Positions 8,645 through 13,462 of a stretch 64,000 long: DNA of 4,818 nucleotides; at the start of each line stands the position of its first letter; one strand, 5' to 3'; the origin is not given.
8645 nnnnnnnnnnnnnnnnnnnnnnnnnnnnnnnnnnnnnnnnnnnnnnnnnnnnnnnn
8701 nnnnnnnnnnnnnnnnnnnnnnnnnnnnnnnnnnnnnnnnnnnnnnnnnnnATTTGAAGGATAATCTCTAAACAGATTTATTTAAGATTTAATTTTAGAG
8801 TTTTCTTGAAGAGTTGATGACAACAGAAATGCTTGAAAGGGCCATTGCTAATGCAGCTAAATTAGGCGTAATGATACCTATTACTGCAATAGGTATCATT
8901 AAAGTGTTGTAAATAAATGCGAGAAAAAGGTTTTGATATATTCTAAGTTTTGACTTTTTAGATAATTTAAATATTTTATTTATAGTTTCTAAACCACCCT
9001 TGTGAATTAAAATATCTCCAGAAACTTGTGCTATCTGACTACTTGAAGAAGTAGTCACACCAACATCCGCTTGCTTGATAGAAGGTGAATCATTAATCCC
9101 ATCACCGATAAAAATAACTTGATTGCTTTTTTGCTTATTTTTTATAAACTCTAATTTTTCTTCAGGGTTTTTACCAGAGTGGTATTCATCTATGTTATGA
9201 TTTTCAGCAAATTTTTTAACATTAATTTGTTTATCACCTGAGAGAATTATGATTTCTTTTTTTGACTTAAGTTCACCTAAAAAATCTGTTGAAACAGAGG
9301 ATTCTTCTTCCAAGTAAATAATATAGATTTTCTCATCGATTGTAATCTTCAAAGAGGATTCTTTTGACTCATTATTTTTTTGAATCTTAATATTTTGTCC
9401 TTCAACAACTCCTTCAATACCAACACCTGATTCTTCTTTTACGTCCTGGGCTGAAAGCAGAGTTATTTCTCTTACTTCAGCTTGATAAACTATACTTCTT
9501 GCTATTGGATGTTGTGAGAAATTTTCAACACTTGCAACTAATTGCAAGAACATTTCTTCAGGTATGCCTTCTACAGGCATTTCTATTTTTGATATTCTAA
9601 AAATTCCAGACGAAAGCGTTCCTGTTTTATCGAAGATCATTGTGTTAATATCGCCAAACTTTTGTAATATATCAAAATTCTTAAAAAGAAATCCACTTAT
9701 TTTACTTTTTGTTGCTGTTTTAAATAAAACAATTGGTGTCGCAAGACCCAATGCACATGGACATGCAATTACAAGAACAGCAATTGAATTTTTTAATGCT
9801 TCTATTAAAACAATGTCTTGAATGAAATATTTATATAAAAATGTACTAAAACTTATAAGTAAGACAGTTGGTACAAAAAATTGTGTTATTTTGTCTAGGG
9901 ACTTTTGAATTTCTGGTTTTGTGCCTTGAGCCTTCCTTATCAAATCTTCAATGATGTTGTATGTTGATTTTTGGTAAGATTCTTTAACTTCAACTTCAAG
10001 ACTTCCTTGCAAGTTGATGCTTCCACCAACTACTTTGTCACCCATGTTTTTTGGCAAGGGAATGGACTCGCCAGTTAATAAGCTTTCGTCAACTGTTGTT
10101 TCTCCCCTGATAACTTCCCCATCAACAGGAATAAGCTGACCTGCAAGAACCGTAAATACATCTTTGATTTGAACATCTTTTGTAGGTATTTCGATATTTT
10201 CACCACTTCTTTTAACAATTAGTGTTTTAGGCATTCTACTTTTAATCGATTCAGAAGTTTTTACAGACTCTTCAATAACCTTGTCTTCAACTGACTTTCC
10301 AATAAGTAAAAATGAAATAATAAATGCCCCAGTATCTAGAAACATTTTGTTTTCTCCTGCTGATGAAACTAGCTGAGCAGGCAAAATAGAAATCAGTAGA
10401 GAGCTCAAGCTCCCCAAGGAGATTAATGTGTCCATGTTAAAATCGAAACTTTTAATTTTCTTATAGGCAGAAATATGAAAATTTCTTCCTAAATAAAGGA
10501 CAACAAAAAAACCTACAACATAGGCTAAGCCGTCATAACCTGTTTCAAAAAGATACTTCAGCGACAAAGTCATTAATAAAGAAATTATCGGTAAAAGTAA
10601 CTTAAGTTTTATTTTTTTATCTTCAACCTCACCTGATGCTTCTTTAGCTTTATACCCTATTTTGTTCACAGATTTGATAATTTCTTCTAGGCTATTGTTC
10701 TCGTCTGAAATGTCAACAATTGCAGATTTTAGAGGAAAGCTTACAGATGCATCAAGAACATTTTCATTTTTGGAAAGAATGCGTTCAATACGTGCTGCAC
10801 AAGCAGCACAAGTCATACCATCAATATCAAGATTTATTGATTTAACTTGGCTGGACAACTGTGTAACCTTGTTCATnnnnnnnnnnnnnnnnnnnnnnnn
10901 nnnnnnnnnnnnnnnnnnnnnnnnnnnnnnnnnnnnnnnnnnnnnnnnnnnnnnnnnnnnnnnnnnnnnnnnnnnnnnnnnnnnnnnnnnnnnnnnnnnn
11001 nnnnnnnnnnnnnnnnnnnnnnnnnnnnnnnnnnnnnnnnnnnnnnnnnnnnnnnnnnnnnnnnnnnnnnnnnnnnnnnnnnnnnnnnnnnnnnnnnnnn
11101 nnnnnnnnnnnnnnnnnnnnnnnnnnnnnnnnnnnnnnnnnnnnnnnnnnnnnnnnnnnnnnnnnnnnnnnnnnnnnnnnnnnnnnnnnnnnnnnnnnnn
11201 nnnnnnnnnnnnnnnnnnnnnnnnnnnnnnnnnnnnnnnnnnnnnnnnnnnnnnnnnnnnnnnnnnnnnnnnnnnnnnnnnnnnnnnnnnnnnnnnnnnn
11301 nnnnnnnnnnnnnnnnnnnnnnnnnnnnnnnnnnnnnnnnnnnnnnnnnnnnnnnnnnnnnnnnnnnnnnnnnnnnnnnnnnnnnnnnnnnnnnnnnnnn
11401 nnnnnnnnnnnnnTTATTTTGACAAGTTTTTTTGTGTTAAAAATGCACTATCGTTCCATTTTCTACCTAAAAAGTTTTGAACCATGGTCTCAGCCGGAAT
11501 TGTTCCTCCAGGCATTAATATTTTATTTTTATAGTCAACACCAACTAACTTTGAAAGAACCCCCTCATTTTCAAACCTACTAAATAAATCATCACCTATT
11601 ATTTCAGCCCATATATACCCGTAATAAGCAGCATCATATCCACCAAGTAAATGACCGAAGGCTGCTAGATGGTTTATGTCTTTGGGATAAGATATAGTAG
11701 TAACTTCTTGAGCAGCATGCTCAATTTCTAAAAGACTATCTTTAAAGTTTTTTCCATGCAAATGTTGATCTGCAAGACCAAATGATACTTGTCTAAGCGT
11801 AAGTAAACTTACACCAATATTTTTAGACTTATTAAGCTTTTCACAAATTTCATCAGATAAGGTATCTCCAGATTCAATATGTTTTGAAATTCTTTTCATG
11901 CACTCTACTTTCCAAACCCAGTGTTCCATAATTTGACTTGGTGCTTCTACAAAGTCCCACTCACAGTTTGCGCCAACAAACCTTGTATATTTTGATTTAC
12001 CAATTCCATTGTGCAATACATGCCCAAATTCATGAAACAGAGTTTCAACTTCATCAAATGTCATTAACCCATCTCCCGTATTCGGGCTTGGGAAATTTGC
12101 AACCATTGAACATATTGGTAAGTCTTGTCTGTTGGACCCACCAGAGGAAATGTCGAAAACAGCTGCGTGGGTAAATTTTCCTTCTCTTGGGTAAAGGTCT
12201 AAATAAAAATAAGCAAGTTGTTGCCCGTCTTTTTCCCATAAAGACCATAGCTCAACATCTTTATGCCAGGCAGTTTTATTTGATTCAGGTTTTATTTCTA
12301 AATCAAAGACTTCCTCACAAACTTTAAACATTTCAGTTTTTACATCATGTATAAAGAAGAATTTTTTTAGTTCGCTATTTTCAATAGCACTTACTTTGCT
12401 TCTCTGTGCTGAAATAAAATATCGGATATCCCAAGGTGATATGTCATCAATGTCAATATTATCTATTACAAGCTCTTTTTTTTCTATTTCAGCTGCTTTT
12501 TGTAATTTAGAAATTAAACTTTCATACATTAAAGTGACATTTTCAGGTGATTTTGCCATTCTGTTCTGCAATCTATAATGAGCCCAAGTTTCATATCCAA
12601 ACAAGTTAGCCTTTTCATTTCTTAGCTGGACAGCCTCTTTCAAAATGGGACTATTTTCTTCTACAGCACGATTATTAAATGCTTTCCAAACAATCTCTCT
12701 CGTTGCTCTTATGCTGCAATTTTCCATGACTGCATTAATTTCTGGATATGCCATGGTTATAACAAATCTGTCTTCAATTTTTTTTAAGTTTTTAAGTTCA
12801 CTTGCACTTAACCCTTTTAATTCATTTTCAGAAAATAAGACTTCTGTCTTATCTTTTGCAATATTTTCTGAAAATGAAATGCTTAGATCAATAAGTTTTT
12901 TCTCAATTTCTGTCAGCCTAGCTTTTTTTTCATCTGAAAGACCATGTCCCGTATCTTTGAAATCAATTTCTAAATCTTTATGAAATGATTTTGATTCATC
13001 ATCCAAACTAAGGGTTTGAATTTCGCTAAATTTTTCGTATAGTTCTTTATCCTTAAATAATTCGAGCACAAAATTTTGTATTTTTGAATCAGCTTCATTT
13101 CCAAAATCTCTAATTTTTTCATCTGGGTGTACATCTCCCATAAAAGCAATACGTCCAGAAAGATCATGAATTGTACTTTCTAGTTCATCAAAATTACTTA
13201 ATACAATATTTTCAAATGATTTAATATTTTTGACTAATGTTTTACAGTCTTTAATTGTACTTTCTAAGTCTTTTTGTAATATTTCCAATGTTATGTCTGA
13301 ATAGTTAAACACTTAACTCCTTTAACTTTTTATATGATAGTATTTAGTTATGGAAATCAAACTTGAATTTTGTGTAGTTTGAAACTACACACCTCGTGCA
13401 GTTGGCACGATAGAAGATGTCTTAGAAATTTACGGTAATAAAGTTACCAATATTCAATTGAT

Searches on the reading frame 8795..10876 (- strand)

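Call 40: search_protein_families(library=ncbifam, max_evalue=0.00001, proteins=[window:8795-10876:-])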
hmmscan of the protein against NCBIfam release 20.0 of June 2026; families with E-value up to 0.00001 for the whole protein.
window:8795-10876:- (693 aa): 26 families (the best 25 are shown)
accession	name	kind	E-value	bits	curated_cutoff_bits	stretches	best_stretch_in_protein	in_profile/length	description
TIGR01525.1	ATPase-IB_hvy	subfamily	3e-134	448.9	346.25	1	148-691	1-559/560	heavy metal translocating P-type ATPase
TIGR01511.1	ATPase-IB1_Cu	subfamily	1.2e-127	427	397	1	130-690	2-539/542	copper-translocating P-type ATPase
NF007952.0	PRK10671.1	equivalog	5.5e-104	349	1316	3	120-510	228-618/838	copper-exporting P-type ATPase CopA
TIGR01512.1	ATPase-IB2_Cd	subfamily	4.2e-99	332.5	313.5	1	182-692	20-492/494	cadmium family heavy metal-translocating P-type ATPase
NF008262.1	PRK11033.1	equivalog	5.3e-87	292.9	1005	2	8-518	37-532/731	zinc/cadmium/mercury/lead-transporting ATPase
NF033775.1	P_type_ZntA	exception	1e-80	272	1240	1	8-691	44-727/732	Zn(II)/Cd(II)/Pb(II) translocating P-type ATPase ZntA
TIGR01494.1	ATPase_P-type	subfamily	7.7e-60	202.7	62.3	1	185-675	1-475/478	HAD-IC family P-type ATPase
TIGR01647.1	ATPase-IIIA_H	equivalog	3.2e-37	128.1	615.5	2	185-504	60-378/755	plasma-membrane proton-efflux P-type ATPase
TIGR01497.1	kdpB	equivalog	4.8e-35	120.8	527.9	2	151-477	37-365/675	potassium-transporting ATPase subunit KdpB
TIGR01517.1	ATPase-IIB_Ca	equivalog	6.7e-26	90.7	507.05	2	178-427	117-377/882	calcium-translocating P-type ATPase, PMCA-type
NF010609.0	PRK14010.1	equivalog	7.2e-26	90.6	1323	2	155-474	41-361/673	K(+)-transporting ATPase subunit B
TIGR01657.1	P-ATPase-V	hypoth_equivalog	6.8e-19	66.9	618.25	1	196-277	206-291/1055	ATP13A2 family polyamine export P-type ATPase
NF011702.0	PRK15122.1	subfamily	4.3e-16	58.1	975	1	571-625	627-682/907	magnesium-translocating P-type ATPase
TIGR01524.1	ATPase-IIIB_Mg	equivalog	2.5e-15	55.4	610.75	2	574-629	591-647/867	magnesium-translocating P-type ATPase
TIGR01106.1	ATPase-IIC_X-K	subfamily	8.7e-15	53.7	946.1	1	202-427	126-361/997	Na,H/K antiporter P-type ATPase subunit alpha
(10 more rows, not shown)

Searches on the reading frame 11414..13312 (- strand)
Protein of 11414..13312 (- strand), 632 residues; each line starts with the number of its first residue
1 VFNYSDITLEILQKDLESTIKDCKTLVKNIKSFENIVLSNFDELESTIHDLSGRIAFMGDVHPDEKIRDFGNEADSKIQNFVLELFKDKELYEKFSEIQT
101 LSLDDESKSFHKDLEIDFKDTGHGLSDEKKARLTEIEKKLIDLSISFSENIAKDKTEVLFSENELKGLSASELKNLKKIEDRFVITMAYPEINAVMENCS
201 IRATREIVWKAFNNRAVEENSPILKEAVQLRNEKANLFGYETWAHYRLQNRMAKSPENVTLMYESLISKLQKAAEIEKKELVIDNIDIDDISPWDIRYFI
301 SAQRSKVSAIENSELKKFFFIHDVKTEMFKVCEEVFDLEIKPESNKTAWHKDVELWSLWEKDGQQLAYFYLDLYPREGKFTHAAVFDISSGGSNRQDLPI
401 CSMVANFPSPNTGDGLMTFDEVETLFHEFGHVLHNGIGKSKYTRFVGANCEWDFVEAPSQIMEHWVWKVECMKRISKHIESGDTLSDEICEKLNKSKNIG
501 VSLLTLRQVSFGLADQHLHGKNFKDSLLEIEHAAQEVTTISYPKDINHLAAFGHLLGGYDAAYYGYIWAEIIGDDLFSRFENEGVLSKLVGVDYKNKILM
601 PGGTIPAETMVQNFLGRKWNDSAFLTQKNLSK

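Call 40: search_protein_families(library=ncbifam, max_evalue=0.00001, proteins=[window:11414-13312:-])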
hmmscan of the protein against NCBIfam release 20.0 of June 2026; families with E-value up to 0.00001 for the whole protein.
window:11414-13312:- (632 aa): 2 families
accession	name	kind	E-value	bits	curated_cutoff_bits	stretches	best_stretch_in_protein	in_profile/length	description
NF008159.0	PRK10911.1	equivalog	3.4e-87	293.3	927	1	12-627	22-675/680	oligopeptidase A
NF007624.0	PRK10280.1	equivalog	5.8e-68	229.7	944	1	55-630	76-679/681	peptidyl-dipeptidase Dcp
